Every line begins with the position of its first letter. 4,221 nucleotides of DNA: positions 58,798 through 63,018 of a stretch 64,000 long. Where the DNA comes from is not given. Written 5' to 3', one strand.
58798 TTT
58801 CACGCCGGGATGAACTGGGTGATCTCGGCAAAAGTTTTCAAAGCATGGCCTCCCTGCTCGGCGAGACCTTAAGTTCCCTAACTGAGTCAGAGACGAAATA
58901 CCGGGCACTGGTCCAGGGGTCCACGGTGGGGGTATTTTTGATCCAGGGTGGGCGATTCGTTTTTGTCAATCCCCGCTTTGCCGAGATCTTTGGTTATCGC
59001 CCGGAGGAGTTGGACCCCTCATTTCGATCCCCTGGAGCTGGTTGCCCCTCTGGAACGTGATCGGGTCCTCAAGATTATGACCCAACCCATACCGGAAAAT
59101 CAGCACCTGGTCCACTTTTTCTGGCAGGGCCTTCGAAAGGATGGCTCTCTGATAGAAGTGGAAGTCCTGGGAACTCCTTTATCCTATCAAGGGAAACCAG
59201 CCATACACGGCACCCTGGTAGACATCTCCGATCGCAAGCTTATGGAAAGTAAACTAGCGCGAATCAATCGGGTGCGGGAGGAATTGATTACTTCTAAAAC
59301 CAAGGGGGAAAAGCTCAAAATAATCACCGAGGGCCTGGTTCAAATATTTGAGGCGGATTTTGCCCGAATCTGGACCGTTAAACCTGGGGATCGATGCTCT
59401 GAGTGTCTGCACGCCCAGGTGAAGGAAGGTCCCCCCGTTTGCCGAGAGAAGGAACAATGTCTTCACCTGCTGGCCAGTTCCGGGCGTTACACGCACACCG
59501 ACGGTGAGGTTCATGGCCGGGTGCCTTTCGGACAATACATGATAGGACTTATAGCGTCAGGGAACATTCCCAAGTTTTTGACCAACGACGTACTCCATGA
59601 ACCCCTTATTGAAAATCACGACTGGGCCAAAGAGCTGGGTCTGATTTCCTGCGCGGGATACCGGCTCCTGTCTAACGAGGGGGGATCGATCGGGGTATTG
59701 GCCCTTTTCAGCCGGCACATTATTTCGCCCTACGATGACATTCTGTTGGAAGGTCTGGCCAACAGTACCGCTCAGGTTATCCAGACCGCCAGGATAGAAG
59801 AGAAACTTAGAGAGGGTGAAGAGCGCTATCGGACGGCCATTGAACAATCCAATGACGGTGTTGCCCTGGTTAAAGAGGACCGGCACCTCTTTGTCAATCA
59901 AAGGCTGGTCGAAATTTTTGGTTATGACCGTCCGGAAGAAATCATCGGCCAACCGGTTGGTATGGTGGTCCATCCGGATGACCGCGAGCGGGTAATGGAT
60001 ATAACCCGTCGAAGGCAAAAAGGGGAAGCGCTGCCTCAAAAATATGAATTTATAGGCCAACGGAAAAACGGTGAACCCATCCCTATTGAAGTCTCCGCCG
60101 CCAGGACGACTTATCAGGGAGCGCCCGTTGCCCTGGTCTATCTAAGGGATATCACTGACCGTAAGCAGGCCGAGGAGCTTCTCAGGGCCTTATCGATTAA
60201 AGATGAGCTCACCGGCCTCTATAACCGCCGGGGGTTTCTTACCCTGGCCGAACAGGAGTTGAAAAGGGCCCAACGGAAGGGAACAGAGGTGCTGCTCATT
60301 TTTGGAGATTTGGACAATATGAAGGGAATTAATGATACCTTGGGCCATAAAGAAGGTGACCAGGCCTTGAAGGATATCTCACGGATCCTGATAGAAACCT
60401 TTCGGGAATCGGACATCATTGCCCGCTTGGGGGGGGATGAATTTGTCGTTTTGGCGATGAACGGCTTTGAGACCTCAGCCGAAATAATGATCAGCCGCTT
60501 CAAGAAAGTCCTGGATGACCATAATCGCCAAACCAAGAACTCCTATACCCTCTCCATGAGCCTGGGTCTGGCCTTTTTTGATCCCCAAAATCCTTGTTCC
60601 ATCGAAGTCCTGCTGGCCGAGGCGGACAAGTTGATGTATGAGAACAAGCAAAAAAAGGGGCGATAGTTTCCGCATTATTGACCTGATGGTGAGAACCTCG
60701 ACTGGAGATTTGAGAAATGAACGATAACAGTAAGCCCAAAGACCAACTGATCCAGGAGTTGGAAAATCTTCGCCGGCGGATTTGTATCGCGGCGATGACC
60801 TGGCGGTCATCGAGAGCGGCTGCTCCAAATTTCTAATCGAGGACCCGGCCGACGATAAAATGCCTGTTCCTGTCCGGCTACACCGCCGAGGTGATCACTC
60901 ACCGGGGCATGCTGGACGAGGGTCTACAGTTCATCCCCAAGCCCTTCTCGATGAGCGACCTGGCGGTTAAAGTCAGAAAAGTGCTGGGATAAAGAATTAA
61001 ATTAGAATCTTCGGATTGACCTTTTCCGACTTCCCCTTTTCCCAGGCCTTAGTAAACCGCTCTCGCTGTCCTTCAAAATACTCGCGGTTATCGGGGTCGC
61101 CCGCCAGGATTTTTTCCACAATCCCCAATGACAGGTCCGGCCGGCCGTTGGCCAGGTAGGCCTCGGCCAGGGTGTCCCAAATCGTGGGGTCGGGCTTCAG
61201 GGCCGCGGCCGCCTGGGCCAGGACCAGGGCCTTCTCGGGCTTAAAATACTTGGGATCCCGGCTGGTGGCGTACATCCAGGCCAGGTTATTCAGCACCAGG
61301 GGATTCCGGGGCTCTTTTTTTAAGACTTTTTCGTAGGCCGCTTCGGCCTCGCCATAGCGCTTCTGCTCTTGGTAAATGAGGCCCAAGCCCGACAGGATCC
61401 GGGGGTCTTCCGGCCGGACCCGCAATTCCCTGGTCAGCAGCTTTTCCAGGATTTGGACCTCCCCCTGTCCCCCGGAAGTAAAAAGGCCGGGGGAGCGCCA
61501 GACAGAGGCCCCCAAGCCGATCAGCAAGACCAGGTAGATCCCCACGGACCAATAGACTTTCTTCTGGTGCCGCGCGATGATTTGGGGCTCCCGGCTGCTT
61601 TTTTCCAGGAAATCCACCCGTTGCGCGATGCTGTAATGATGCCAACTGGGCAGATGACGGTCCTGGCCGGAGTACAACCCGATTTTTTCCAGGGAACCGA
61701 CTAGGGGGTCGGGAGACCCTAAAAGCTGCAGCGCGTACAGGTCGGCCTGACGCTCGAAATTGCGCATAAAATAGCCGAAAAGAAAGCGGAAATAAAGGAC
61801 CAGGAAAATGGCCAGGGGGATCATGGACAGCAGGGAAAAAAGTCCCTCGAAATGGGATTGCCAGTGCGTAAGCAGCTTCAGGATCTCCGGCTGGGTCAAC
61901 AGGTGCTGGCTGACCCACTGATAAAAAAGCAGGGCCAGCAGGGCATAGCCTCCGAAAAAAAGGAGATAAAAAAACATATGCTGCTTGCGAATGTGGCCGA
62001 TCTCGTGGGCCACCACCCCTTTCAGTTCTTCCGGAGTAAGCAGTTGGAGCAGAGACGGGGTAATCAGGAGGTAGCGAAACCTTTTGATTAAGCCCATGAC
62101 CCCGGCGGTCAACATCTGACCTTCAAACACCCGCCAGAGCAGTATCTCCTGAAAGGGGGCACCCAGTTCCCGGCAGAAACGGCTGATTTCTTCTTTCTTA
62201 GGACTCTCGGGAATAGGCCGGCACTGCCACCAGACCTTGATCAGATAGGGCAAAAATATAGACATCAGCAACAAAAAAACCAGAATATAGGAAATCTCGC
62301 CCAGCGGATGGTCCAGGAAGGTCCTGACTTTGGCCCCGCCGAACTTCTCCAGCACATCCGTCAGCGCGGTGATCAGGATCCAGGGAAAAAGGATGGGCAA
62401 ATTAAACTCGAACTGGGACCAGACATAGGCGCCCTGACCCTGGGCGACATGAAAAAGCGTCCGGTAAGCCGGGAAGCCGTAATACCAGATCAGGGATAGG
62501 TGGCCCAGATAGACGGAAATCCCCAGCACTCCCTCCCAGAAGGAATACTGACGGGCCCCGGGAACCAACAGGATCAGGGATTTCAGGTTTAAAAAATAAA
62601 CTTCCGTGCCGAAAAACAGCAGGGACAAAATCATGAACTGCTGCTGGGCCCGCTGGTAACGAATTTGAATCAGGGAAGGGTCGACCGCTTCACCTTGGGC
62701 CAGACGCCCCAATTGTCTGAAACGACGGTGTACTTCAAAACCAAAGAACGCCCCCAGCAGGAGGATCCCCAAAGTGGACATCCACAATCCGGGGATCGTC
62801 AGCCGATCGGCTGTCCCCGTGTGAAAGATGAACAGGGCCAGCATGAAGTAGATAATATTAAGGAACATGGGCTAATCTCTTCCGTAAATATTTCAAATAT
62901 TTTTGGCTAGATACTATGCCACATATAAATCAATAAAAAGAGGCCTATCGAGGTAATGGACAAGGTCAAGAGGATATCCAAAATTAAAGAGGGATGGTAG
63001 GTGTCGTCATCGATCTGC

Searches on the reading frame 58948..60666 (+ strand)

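Call 52: search_protein_families(library=pfam, proteins=[window:58948-60666:+], max_evalue=0.00001)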
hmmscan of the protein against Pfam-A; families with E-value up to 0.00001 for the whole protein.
window:58948-60666:+ (572 aa): 6 families
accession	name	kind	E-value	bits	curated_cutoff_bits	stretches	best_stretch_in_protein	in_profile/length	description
PF00990.26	GGDEF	-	6.9e-38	130.4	23.8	1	418-570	3-158/161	Diguanylate cyclase, GGDEF domain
PF13426.13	PAS_9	-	7.3e-18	65.2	27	1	303-404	2-103/103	PAS domain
PF00989.32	PAS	-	4.4e-13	49.7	22.6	1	292-402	1-113/113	PAS fold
PF08447.18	PAS_3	-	4.3e-11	43.4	25.6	1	314-391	2-80/89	PAS fold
PF13188.13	PAS_8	-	9.2e-08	32.2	21.8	1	292-341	1-50/65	PAS domain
PF08448.16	PAS_4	-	2.5e-06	28.1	23.1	0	299-407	2-110/110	PAS fold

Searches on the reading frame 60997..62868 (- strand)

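Call 52: search_protein_families(library=pfam, proteins=[window:60997-62868:-], max_evalue=0.00001)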
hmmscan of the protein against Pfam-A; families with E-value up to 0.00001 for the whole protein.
window:60997-62868:- (623 aa): 10 families
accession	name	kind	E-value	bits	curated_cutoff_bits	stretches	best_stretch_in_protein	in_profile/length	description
PF01435.24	Peptidase_M48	-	1.3e-13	51.6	20.3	1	226-396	9-164/186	Peptidase family M48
PF14559.12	TPR_19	-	1.3e-10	41.8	25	0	485-526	21-62/68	Tetratricopeptide repeat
PF13428.12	TPR_14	-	1.4e-10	41.2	23.5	0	491-530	3-42/44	Tetratricopeptide repeat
PF13431.12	TPR_17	-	1e-09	38.3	24.4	0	511-534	1-24/34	Tetratricopeptide repeat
PF07719.23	TPR_2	-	5.4e-09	35.9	27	1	490-522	2-34/34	Tetratricopeptide repeat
PF13432.12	TPR_16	-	8.9e-09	36.1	32.7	0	476-523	18-65/65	Tetratricopeptide repeat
PF00515.34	TPR_1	-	2.9e-07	30.5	27.8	1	490-522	2-34/34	Tetratricopeptide repeat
PF13176.12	TPR_7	-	9.4e-07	28.9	27.9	0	492-523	2-35/36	Tetratricopeptide repeat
PF13424.12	TPR_12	-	1.5e-06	28.7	30.1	0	490-517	4-31/77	Tetratricopeptide repeat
PF13414.12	TPR_11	-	6.7e-06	26.1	26.8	0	498-530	3-35/42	TPR repeat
